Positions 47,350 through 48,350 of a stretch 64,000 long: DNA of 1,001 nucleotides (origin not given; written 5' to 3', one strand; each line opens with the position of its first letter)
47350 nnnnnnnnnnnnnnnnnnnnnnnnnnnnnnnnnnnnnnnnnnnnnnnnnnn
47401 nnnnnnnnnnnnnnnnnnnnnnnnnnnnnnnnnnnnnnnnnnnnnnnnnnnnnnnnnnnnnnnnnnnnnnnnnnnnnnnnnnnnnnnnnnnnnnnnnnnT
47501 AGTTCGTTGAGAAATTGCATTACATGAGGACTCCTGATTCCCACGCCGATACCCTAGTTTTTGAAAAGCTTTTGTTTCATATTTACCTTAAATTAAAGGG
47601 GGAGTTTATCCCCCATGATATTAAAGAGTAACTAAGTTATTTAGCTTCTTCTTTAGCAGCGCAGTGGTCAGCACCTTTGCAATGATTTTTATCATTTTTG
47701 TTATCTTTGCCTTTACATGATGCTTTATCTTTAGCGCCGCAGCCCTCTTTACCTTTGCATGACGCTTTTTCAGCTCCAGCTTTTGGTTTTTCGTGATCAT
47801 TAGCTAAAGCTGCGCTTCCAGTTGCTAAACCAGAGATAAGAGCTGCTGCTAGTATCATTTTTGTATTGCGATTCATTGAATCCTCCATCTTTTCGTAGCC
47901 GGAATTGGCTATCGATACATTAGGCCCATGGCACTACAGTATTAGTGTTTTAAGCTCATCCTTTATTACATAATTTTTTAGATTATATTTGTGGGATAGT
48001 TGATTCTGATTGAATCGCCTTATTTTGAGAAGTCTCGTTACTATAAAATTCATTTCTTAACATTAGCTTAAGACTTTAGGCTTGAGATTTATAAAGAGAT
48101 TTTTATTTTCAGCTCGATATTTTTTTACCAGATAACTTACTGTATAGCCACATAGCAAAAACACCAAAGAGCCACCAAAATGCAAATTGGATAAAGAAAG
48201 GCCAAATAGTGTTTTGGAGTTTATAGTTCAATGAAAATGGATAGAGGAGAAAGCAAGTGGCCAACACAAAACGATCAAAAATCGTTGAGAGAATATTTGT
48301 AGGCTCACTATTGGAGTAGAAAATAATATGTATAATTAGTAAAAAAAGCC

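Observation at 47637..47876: Divergent precursor core: five Cys in a C-x-[G/A]-[K/A] context within a Lys/His-rich 54-aa peptide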

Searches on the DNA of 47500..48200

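Call 89: search_rna_families(source=window, start=47500, end=48200, threshold=evalue, max_evalue=1)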
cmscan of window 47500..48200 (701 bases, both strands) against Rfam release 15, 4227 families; matches with E-value up to 1: 2.
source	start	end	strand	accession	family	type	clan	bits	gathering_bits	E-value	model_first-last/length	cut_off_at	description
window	47766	47795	-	RF02248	Six3os1_3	Gene; lncRNA;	-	16.5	40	0.09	46-75/75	no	Six3os1 conserved region 3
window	47968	48024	-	RF00032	Histone3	Cis-reg;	-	16.2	34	0.23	1-46/46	no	Histone 3' UTR stem-loop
